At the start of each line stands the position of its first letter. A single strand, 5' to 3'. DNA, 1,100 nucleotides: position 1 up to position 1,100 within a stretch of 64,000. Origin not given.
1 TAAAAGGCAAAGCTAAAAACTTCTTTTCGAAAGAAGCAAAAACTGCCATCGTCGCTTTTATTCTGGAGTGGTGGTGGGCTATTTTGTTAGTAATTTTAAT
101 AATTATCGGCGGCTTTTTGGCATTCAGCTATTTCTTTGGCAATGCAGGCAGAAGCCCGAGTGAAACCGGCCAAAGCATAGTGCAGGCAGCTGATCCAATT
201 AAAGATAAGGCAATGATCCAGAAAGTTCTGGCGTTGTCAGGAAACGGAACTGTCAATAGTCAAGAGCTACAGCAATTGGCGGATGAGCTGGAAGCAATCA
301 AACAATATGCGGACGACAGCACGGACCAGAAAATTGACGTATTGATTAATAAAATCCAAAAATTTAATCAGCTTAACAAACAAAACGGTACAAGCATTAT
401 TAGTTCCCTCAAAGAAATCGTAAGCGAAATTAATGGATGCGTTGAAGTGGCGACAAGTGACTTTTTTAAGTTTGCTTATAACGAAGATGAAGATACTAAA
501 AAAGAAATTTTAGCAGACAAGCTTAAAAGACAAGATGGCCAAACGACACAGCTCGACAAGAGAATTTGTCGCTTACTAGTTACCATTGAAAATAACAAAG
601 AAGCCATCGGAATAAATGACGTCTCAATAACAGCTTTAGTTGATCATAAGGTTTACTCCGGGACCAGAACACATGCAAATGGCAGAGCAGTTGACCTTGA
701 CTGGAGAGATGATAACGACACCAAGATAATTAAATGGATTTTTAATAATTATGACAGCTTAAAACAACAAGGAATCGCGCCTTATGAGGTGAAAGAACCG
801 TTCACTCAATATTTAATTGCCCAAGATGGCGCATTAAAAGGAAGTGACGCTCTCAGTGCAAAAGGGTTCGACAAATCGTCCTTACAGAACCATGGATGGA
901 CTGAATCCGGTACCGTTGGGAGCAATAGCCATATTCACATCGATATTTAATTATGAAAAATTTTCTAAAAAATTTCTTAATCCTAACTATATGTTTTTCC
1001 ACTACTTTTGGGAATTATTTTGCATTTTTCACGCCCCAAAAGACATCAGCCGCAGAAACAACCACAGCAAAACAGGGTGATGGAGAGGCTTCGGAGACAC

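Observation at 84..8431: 2492-aa giant surface protein and co-oriented 288-aa upstream partner both carry an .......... (LAS/peptidase-M15-like) signature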

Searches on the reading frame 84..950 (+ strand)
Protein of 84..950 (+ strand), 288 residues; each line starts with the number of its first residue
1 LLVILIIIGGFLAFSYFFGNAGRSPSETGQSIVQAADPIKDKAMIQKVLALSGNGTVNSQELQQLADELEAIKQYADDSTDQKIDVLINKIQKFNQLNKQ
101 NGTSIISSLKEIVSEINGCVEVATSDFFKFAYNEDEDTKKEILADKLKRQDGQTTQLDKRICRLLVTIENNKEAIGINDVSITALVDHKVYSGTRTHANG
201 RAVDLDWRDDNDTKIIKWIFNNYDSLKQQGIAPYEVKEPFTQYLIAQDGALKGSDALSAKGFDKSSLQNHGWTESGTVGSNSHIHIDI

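Call 3: search_protein_families(library=pfam, proteins=[window:84-950:+], max_evalue=1)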
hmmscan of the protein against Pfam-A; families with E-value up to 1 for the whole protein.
window:84-950:+ (288 aa): 4 families
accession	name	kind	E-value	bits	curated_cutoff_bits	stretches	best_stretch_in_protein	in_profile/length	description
PF12698.13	ABC2_membrane_3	-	0.016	14.8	31.6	1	2-145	10-119/347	ABC-2 family transporter protein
PF08291.16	Peptidase_M15_3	-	0.033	14.8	23.2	0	266-287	87-108/108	Peptidase M15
PF21154.2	RPN7_PSMD6_C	-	0.14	12.2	26.9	1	85-95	10-20/23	26S proteasome regulatory subunit RPN7/PSMD6 C-terminal helix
PF25722.1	CMV_UL34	-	0.21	11.6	27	1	61-173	50-162/233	Cytomegalovirus transcriptional regulator UL34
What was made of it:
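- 516..947 (+): C-terminal M15-like module of the partner (144 aa). H-x6-D is at nt 672-695 (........). HIH is at nt 930-938. There is a weak Peptidase_M15_3 hit, E 0.033, to the last 22 profile positions (call 3).
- On LAS / Peptidase M15 (partner, last 144 residues): Peptidase_M15_3 gives E 0.033, 14.8 bits against a cut-off of 23.2, and covers only the last 22 profile positions (call 3).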

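Call 4: search_protein_families(library=ncbifam, proteins=[window:84-950:+], max_evalue=1)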
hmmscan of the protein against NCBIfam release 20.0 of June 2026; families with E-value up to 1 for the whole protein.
window:84-950:+ (288 aa): 4 families
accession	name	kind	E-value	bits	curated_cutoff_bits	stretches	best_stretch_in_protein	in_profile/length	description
NF041025.1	antiphage_deaminase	equivalog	0.024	13.5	400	1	60-160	62-164/437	anti-phage dCTP deaminase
NF047981.1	RC1041_fam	subfamily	0.027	14.2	90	1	2-20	26-44/57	RC1041 family protein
NF033852.1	fulvocin_rel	subfamily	0.15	12.9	35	1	74-147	4-79/150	bacteriocin fulvocin C-related protein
NF045738.1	MPN121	equivalog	0.15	12.3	150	1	61-155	17-115/122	MPN121 family protein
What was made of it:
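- Tried and rejected: Pfam and NCBIfam on both proteins gave nothing significant (calls 3, 4).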

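Call 5: search_solved_structures(query=window:84-950:+, max_evalue=10, show_alignments=3)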
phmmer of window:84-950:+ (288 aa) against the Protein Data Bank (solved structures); distinct sequences matched with E-value up to 10: 5.
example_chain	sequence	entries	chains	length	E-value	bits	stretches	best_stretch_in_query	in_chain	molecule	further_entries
8bvp_A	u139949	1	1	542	0.033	16.9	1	47-160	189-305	Restriction endonuclease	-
8jhu_A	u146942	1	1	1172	0.088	15.5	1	47-160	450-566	Legionella pneumophila effector protein SidI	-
2i5r_A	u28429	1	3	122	0.41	13.3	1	40-83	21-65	Toprim domain-containing protein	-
2fcj_A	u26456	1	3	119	0.41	13.3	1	40-83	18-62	small TOPRIM domain protein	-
9lr9_K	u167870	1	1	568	1.6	11.3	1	41-118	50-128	Pre-hexon-linking protein IIIa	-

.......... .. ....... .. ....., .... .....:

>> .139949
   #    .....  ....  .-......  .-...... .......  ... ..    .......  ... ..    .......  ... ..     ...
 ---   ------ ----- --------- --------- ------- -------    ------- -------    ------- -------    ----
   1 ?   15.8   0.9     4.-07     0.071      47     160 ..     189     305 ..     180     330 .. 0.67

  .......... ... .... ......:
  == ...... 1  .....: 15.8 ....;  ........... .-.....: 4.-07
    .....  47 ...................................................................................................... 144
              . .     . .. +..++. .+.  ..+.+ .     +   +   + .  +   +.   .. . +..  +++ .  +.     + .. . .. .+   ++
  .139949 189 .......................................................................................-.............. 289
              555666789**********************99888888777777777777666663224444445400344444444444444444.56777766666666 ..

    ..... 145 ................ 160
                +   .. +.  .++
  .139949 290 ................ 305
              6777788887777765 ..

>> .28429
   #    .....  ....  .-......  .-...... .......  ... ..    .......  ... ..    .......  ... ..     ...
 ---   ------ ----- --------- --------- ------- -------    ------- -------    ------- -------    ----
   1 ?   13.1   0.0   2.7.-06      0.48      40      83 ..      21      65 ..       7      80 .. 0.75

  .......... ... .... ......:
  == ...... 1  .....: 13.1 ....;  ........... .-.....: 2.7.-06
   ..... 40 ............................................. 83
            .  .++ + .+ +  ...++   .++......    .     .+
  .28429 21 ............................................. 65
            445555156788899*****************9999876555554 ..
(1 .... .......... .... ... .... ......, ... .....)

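Call 6: find_homologous_proteins(query=window:84-950:+, max_evalue=0.001)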
Query window:84-950:+ (288 aa): 2 proteins with E <= 0.001 among 970 candidates.
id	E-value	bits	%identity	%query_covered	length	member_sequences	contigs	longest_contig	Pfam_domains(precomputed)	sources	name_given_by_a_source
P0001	1.1e-183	627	100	100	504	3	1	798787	-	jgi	-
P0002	4.1e-166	569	89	97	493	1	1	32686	-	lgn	-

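Call 10: find_encoding_contigs(protein=P0002, flank=10000, max_places=4)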
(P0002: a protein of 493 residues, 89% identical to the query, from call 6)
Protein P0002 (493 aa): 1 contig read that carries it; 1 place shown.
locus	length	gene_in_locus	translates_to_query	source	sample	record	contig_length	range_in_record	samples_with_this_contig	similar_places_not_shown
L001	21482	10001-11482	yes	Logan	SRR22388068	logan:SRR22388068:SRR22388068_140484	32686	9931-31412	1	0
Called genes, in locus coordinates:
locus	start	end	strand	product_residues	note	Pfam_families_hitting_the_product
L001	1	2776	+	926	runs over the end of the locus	PF19590:TrbL_3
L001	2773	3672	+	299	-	-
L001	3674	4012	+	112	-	-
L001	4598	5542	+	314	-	PF26593:TraC-like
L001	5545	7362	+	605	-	PF01935:DUF87, PF12846:AAA_10 (faint), PF19044:P-loop_TraG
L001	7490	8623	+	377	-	PF13539:Peptidase_M15_4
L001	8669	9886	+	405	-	PF08308:PEGA (faint), PF25174:Beta-prop_THOC3 (weak), PF26550:Tricorn_2nd (faint)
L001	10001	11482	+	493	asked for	-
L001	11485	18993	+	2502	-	-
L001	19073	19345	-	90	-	PF05258:DciA (weak)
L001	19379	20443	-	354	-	PF02463:SMC_N, PF13175:AAA_15, PF13476:AAA_23, PF13555:AAA_29 (faint), PF13304:AAA_21 (weak)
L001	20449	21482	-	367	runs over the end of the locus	PF00712:DNA_pol3_beta, PF02767:DNA_pol3_beta_2, PF02768:DNA_pol3_beta_3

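Call 20: find_encoding_contigs(protein=P0001, flank=10000, max_places=2)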
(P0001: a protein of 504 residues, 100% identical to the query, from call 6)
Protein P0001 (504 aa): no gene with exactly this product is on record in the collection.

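Call 50: search_protein_families(library=pfam, proteins=[L001:7490-8623:+], max_evalue=0.01)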
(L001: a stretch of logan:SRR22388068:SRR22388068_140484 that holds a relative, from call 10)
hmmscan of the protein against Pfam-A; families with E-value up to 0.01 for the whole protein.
L001:7490-8623:+ (377 aa): 1 family
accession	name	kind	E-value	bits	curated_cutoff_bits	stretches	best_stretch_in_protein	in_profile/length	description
PF13539.11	Peptidase_M15_4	-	3.9e-16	59.8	25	1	301-372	3-70/70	D-alanyl-D-alanine carboxypeptidase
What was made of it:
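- Closest known: Peptidoglycan hydrolases of monoderm conjugation systems. Same: A glycosidase plus a peptidase module, as in the gene after VirB4 here (call 50).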

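Call 80: search_protein_families(library=pfam, proteins=[L001:2-2776:+, L001:2773-3672:+, L001:3674-4012:+, L001:4598-5542:+, L001:5545-7362:+, L001:8669-9886:+, P0001], max_evalue=0.01)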
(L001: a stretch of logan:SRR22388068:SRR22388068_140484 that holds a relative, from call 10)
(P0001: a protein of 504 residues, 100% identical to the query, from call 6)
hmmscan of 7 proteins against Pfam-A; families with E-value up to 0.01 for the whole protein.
L001:2-2776:+ (924 aa): 1 family
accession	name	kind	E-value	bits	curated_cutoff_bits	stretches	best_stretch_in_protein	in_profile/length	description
PF04610.19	TrbL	-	0.0012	19.1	25.9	1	134-230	87-186/215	TrbL/VirB6 plasmid conjugal transfer protein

L001:2773-3672:+ (299 aa): 2 families
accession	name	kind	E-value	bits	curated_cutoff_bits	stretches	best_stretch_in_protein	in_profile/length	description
PF02556.19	SecB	-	0.003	17.9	26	1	182-276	13-97/141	Preprotein translocase subunit SecB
PF21220.3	RecQ-1-like_HTH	-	0.0045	17.6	27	0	245-266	11-32/51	RecQ-1-like, helix-turn-helix domain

L001:3674-4012:+ (112 aa): 0 families

L001:4598-5542:+ (314 aa): 0 families

L001:5545-7362:+ (605 aa): 3 families
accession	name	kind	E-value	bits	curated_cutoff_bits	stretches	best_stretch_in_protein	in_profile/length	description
PF19044.6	P-loop_TraG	-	1.3e-28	100.3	25.8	1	264-565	27-343/413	TraG P-loop domain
PF12846.13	AAA_10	-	1.6e-10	41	27.5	2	266-313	21-68/362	AAA-like domain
PF01935.23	DUF87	-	2.8e-08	34.6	23.2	1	271-333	28-92/220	Helicase HerA, central domain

L001:8669-9886:+ (405 aa): 7 families
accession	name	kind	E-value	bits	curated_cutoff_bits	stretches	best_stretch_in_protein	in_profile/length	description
PF25174.1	Beta-prop_THOC3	-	7.2e-07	28.9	305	1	150-299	47-189/272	THOC3 beta-propeller domain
PF08308.17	PEGA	-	1.8e-05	25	20.8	1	24-90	4-68/71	PEGA domain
PF23414.1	Beta-prop_EML_2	-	3.1e-05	23.9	90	1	172-295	22-138/266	Echinoderm microtubule-associated protein second beta-propeller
PF24817.1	WD40_WDHD1_1st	-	0.00032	20.4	109.9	1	137-254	168-283/291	WDHD1 first WD40 domain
PF07676.18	PD40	-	0.00081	19.7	20.9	0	190-212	7-30/38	WD40-like Beta Propeller Repeat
PF12894.13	ANAPC4_WD40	-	0.0042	17.7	22.9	0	156-220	2-67/91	Anaphase-promoting complex subunit 4 WD40 domain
PF12985.13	DUF3869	-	0.006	17.2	24.5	0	33-83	25-77/85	Domain of unknown function (DUF3869)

P0001 (504 aa): 2 families
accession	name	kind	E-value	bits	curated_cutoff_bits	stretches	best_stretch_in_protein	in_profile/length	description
PF12698.13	ABC2_membrane_3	-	0.00023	20.8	31.6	1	212-361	4-119/347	ABC-2 family transporter protein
PF11084.13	DUF2621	-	0.0065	16.9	27.7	0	207-254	6-48/139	Protein of unknown function (DUF2621)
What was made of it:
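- On Patescibacteria T4SS gene cluster (monoderm conjugation type): Seen in the 82-89% identical relative L001 (calls 10, 80).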
